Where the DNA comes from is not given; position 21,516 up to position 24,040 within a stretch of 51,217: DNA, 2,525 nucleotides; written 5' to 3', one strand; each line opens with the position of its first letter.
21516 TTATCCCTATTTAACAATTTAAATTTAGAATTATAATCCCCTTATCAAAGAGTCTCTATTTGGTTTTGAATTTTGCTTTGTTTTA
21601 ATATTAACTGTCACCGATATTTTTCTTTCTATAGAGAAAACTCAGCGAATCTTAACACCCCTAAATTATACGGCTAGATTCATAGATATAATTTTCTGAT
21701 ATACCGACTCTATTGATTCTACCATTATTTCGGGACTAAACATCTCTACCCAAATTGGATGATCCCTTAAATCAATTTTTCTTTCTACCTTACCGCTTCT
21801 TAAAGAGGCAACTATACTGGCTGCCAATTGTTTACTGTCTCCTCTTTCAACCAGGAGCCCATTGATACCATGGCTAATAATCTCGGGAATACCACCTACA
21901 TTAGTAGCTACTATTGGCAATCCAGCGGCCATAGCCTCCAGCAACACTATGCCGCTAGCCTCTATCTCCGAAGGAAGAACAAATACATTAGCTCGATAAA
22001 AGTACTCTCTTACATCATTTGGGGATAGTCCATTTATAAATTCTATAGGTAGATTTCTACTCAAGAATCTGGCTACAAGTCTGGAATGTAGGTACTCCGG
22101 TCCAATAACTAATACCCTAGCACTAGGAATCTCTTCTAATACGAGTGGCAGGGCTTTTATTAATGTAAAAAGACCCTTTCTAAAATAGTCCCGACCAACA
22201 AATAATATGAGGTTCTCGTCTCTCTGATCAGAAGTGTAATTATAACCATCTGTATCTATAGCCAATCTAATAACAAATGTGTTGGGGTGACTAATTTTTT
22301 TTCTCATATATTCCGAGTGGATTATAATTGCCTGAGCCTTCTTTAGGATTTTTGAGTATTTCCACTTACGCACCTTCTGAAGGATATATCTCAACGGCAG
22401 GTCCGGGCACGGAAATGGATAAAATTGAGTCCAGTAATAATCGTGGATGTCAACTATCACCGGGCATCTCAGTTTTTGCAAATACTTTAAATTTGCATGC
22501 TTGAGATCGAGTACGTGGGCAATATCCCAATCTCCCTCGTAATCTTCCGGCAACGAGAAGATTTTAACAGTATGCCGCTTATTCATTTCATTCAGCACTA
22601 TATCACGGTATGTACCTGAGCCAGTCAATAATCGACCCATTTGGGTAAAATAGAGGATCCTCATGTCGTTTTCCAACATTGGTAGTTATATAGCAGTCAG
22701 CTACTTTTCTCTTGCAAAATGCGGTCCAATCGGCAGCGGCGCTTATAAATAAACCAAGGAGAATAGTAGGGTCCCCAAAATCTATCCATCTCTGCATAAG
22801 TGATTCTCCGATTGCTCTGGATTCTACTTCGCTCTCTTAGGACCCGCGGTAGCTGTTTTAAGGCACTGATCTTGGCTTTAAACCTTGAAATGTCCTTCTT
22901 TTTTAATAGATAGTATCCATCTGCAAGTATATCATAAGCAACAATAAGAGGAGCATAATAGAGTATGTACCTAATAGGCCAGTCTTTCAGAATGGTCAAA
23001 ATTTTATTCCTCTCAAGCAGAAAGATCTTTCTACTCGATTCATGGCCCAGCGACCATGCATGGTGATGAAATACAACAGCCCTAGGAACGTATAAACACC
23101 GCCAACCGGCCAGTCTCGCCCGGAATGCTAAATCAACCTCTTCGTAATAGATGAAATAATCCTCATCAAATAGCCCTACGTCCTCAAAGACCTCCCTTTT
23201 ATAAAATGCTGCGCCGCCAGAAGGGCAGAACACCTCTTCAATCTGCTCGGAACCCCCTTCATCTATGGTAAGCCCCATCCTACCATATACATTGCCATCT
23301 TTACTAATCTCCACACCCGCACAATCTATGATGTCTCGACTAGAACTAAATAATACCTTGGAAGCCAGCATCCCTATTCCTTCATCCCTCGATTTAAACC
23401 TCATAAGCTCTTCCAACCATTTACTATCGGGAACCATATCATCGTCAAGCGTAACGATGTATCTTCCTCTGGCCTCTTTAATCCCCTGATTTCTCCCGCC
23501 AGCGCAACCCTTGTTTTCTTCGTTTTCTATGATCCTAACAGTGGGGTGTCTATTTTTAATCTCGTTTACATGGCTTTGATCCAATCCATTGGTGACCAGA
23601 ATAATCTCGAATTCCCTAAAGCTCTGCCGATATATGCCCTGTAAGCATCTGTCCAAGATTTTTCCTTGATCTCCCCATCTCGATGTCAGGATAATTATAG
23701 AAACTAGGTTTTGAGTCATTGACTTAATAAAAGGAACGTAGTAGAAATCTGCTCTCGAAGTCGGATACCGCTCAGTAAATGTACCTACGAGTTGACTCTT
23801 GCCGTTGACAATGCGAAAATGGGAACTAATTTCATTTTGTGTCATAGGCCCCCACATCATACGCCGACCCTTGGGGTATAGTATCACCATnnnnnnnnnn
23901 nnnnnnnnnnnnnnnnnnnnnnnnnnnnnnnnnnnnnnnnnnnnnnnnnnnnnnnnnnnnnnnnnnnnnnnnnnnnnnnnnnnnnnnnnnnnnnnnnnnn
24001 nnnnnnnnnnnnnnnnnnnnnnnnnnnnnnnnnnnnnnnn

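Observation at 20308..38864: Candidate undescribed system: ABC-exported, de-N-acetylated, methylated glycan with its own c-di-GMP-gated secreted glycanase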

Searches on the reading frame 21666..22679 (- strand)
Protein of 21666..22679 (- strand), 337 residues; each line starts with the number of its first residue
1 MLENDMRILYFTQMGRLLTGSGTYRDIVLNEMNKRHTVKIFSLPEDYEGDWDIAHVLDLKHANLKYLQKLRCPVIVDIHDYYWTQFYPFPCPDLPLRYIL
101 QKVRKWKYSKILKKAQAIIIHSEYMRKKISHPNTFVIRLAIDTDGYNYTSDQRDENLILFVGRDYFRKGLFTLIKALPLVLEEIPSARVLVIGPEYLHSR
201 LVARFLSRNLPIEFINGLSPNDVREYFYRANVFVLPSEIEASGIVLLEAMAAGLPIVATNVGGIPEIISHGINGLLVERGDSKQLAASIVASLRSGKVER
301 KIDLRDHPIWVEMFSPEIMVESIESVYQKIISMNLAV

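Call 5: search_protein_families(library=pfam, proteins=[window:21666-22679:-], max_evalue=0.001)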
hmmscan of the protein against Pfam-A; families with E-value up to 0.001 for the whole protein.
window:21666-22679:- (337 aa): 4 families
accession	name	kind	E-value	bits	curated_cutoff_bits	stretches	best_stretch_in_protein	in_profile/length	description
PF00534.26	Glycos_transf_1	-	1e-35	123.2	26.4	1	153-300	13-163/172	Glycosyl transferases group 1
PF13692.12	Glyco_trans_1_4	-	4.2e-33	115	27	1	156-293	2-140/142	Glycosyl transferases group 1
PF20706.3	GT4-conflict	-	4.1e-06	26.5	26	1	141-273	181-325/385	Family 4 Glycosyltransferase in conflict systems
PF13439.12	Glyco_transf_4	-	0.00046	20.7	28.5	1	50-143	72-168/170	Glycosyltransferase Family 4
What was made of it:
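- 21666..22679 (-): GT4a. PF00534, 123 bits (call 5).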

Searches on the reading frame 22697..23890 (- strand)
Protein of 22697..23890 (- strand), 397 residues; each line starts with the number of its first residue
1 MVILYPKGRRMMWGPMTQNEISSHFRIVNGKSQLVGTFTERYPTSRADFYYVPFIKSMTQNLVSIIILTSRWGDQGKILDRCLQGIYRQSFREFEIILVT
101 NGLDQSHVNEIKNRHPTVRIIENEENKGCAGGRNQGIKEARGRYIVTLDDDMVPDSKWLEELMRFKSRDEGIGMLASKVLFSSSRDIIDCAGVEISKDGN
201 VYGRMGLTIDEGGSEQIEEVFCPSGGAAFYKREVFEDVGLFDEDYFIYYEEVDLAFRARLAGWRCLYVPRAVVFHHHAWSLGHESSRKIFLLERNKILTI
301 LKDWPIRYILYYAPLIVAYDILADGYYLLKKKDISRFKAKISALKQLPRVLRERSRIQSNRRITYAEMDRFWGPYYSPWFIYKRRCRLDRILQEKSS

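Call 5: search_protein_families(library=pfam, proteins=[window:22697-23890:-], max_evalue=0.001)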
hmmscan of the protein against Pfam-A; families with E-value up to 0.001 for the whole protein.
window:22697-23890:- (397 aa): 4 families
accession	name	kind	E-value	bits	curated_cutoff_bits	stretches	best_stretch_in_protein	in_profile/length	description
PF00535.33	Glycos_transf_2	-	5.7e-21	75.6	23.3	1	76-238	10-167/168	Glycosyl transferase family 2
PF13641.12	Glyco_tranf_2_3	-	1.7e-17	64.6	27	1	76-279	13-215/230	Glycosyltransferase like family 2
PF13632.12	Glyco_trans_2_3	-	7.3e-08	32.9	27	1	144-285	1-133/198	Glycosyl transferase family group 2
PF10111.15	Glyco_tranf_2_2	-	1.6e-05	25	27.3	1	78-282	15-223/276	Glycosyltransferase like family 2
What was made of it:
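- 22697..23890 (-): GT2f. It overlaps the 3' end of the hydrolase gene by 29-59 nt. PF00535, 76 bits (call 5).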
